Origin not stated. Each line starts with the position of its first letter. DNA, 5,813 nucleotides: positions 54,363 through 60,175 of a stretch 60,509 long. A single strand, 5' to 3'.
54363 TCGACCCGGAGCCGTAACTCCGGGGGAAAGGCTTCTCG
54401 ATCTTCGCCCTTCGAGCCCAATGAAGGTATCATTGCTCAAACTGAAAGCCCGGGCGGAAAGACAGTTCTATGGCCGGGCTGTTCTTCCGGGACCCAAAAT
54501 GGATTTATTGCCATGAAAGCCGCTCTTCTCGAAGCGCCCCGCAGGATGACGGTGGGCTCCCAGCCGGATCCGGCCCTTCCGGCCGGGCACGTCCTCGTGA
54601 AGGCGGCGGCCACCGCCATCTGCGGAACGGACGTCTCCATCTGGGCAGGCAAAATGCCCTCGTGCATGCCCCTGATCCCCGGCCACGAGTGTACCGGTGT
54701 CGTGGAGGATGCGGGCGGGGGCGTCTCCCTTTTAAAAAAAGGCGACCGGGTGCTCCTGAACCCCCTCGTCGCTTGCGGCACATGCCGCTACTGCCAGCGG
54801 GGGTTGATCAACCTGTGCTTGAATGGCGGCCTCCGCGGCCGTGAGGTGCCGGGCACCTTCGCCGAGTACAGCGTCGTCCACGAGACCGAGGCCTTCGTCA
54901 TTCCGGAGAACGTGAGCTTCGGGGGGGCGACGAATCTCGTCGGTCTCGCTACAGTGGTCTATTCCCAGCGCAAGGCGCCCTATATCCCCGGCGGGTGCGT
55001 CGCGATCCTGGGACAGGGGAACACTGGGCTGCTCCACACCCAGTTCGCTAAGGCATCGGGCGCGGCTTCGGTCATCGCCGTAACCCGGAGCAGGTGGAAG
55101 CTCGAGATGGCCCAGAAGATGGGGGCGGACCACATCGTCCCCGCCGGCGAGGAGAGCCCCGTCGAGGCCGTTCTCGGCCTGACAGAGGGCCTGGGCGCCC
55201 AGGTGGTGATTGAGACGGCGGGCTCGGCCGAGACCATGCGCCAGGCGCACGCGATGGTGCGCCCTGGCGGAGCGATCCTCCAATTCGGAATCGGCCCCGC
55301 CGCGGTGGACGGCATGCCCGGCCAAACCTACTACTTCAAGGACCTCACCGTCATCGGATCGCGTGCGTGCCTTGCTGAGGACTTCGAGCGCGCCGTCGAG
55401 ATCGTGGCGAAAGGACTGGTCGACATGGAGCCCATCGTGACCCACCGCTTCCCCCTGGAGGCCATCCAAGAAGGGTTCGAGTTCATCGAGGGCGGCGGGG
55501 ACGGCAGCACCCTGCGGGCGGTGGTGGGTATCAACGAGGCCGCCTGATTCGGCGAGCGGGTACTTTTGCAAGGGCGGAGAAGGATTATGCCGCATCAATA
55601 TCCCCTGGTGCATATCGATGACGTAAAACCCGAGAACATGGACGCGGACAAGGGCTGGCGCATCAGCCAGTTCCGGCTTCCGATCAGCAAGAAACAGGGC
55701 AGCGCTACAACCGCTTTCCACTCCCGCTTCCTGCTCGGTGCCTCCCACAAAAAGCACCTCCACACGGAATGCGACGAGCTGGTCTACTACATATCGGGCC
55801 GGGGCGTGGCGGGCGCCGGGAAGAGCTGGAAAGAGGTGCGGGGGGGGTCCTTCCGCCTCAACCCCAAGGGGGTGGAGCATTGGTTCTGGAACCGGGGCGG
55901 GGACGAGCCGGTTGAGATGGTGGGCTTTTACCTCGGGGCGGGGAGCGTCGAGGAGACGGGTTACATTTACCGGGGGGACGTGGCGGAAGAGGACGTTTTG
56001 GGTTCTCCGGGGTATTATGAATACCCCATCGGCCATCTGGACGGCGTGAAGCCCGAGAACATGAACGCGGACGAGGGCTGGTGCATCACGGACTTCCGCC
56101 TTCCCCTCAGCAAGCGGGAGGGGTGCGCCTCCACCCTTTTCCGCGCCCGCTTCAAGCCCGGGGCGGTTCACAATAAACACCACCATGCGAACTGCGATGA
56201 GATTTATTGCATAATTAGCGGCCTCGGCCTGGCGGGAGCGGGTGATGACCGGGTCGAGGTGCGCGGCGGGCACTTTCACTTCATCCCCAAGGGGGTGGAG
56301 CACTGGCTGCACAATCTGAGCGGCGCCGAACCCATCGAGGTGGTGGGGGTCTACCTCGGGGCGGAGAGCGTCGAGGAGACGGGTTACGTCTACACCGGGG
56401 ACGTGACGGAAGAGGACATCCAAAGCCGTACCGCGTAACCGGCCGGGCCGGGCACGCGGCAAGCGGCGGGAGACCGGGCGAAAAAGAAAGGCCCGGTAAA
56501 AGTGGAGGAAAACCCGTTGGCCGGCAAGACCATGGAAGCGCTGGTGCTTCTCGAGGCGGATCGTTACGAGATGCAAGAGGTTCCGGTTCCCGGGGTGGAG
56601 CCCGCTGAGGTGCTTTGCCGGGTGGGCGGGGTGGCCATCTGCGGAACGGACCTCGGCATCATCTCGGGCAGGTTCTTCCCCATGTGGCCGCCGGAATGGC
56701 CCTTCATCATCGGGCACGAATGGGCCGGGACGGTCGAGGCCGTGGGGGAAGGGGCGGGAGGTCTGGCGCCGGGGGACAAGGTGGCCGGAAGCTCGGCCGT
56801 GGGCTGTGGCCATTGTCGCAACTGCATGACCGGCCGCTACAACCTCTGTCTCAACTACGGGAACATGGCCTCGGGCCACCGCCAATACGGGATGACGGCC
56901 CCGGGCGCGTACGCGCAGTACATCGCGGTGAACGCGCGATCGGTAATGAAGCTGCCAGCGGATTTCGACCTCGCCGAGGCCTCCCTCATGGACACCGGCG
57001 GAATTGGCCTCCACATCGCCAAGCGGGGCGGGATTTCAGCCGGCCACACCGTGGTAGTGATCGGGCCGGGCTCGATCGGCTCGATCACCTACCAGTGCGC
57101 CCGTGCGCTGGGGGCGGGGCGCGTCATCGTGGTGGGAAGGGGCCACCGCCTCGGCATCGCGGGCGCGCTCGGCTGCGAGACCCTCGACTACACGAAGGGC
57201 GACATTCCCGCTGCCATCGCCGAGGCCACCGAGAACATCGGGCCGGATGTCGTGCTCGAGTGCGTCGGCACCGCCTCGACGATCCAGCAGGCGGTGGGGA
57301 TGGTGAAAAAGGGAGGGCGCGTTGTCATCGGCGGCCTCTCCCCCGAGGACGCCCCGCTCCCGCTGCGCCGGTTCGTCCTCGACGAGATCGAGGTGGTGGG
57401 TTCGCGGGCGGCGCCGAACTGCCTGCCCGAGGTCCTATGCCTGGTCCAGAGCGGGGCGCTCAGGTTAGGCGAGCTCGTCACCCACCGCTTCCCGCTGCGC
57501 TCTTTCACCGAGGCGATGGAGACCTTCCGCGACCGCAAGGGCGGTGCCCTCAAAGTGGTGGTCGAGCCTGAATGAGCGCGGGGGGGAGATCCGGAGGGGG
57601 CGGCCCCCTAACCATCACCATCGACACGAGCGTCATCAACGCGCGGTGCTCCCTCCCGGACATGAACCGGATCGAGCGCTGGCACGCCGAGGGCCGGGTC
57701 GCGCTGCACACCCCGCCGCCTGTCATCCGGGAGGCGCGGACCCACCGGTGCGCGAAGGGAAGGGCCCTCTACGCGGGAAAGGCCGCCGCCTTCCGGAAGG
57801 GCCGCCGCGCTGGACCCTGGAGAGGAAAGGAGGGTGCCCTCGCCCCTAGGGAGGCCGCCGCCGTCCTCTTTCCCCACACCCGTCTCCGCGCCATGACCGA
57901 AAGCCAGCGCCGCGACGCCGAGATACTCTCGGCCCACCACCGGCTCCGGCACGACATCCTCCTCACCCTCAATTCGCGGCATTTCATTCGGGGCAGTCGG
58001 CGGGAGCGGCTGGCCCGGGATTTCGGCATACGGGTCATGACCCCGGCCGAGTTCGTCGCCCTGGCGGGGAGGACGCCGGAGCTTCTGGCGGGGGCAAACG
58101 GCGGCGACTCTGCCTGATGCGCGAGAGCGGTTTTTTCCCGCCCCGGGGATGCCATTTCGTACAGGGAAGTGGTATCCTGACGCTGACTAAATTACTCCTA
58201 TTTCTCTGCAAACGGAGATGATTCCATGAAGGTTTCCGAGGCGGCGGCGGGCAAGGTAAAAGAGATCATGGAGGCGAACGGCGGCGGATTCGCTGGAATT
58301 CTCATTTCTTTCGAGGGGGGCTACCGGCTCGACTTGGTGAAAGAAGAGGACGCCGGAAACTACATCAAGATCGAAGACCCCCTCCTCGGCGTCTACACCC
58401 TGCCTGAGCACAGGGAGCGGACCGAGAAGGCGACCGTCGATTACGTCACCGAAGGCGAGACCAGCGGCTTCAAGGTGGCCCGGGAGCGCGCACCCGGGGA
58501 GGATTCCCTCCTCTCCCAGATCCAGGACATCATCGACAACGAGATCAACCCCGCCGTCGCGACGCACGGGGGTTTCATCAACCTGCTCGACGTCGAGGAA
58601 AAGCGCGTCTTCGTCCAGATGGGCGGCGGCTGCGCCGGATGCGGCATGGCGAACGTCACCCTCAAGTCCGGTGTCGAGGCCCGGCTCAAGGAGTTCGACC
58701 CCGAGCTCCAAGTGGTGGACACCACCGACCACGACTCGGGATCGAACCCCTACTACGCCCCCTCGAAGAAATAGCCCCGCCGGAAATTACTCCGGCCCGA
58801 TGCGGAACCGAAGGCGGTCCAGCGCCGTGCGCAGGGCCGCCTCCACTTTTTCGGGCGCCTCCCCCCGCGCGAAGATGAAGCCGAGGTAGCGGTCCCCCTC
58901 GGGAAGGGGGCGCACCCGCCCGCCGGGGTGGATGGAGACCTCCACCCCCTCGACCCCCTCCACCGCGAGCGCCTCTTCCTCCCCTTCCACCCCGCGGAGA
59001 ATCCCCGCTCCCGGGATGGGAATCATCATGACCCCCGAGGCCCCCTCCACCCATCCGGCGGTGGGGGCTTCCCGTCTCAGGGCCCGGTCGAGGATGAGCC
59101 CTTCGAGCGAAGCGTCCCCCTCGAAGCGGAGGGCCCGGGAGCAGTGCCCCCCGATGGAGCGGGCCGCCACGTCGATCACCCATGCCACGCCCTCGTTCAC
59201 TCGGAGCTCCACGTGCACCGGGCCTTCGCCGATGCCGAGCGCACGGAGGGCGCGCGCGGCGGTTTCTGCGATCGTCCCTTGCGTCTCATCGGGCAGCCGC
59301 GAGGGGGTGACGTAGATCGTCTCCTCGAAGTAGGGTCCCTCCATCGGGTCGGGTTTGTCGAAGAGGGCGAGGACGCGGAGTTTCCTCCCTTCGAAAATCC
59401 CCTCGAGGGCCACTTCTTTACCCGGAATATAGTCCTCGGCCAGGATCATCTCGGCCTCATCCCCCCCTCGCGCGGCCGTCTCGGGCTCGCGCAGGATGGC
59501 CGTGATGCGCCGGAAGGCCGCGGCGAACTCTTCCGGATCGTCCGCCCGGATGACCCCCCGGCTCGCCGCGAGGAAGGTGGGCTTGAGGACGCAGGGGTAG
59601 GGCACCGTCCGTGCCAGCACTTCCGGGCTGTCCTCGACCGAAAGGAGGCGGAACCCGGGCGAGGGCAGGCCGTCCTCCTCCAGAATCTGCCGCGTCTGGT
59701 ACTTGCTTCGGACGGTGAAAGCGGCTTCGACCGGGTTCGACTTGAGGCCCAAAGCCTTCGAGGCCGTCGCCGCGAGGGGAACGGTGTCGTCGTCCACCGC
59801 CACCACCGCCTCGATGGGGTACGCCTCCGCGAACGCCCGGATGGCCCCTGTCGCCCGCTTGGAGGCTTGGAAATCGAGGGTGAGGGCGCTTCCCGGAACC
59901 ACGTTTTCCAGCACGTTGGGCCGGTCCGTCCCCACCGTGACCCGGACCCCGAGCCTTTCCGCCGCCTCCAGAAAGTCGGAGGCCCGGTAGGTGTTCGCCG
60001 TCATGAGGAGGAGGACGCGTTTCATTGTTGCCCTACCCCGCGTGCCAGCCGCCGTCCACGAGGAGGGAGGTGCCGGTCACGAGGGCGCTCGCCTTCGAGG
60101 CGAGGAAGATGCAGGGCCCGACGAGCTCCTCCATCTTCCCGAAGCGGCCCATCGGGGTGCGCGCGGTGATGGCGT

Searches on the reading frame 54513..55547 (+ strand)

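Call 8: search_protein_families(library=pfam, proteins=[window:54513-55547:+], max_evalue=0.001)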
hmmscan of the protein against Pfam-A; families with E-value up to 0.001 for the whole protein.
window:54513-55547:+ (344 aa): 4 families
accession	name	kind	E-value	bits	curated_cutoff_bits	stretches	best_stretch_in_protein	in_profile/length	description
PF08240.17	ADH_N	-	7.9e-29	100.4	23.5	1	24-131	2-103/104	Alcohol dehydrogenase GroES-like domain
PF00107.32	ADH_zinc_N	-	2.9e-28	98.8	31.8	1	172-299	3-128/129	Zinc-binding dehydrogenase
PF16912.11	Glu_dehyd_C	-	1.1e-09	38.6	34.9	1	162-323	33-199/211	Glucose dehydrogenase C-terminus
PF13602.12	ADH_zinc_N_2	-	4.3e-08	34.6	27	1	203-328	1-126/134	Zinc-binding dehydrogenase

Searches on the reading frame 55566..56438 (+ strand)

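Call 8: search_protein_families(library=pfam, proteins=[window:55566-56438:+], max_evalue=0.001)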
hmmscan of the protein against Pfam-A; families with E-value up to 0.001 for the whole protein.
window:55566-56438:+ (290 aa): 5 families
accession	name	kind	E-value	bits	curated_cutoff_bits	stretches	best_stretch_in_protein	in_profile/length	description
PF07883.17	Cupin_2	-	1.3e-15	57.3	27.2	2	193-261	2-68/70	Cupin domain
PF00190.28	Cupin_1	-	3.3e-09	36.9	22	0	186-262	30-113/151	Cupin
PF12973.13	Cupin_7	-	2.7e-05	24.4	27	0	182-246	28-85/105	ChrR Cupin-like domain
PF16867.11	DMSP_lyase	-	0.00027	21.1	27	0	198-249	104-154/162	Dimethlysulfonioproprionate lyase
PF02311.25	AraC_binding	-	0.00074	19.7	21.1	0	198-270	12-82/135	AraC-like ligand binding domain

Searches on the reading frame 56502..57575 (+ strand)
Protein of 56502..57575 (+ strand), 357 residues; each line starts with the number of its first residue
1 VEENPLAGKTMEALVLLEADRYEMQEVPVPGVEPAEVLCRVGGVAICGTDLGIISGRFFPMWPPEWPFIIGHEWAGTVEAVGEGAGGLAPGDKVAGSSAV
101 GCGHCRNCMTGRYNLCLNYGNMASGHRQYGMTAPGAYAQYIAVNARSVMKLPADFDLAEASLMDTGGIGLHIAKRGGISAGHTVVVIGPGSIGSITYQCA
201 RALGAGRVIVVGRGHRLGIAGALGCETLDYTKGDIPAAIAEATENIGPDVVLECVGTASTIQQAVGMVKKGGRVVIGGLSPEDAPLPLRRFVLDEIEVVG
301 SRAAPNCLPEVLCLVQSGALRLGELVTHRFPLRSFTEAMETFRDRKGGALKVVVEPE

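Call 8: search_protein_families(library=pfam, proteins=[window:56502-57575:+], max_evalue=0.001)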
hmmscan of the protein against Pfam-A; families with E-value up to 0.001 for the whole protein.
window:56502-57575:+ (357 aa): 4 families
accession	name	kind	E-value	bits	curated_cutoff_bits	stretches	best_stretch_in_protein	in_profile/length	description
PF08240.17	ADH_N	-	2.5e-28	98.8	23.5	1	34-152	2-103/104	Alcohol dehydrogenase GroES-like domain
PF00107.32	ADH_zinc_N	-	3e-24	85.8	31.8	1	192-314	2-126/129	Zinc-binding dehydrogenase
PF16912.11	Glu_dehyd_C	-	4.2e-08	33.4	34.9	1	182-354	32-209/211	Glucose dehydrogenase C-terminus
PF13602.12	ADH_zinc_N_2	-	8.2e-08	33.7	27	1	226-344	5-125/134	Zinc-binding dehydrogenase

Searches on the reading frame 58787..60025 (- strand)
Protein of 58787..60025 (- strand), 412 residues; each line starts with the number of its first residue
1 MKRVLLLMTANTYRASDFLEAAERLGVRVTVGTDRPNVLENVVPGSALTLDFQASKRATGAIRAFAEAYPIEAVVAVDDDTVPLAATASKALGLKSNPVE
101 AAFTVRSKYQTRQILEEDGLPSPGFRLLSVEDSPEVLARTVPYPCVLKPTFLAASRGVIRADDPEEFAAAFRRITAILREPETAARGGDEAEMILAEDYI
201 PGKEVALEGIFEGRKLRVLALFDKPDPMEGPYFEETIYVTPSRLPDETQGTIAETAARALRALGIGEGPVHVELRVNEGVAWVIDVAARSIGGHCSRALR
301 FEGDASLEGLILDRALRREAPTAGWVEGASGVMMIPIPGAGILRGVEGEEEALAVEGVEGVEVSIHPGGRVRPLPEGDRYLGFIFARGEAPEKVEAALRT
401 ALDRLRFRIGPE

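Call 8: search_protein_families(library=pfam, proteins=[window:58787-60025:-], max_evalue=0.001)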
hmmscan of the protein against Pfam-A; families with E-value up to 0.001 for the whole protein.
window:58787-60025:- (412 aa): 6 families
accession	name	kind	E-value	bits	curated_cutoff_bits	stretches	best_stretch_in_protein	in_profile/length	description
PF13535.11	ATP-grasp_4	-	2.6e-32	112.1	27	1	142-296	2-158/160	ATP-grasp domain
PF18603.7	LAL_C2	-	2.3e-17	63.5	29.4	1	334-409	2-77/78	L-amino acid ligase C-terminal domain 2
PF18130.6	ATPgrasp_N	-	1.6e-11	45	27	1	19-94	1-79/81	ATP-grasp N-terminal domain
PF01071.24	GARS_A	-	2.6e-06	27.8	27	1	107-219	2-108/194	Phosphoribosylglycinamide synthetase, ATP-grasp (A) domain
PF02655.19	ATP-grasp_3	-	7.2e-06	26.6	23.2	1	106-290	2-157/160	ATP-grasp domain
PF02786.22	CPSase_L_D2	-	0.00065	19.7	19.8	0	133-289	29-179/211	Carbamoyl-phosphate synthase L chain, ATP binding domain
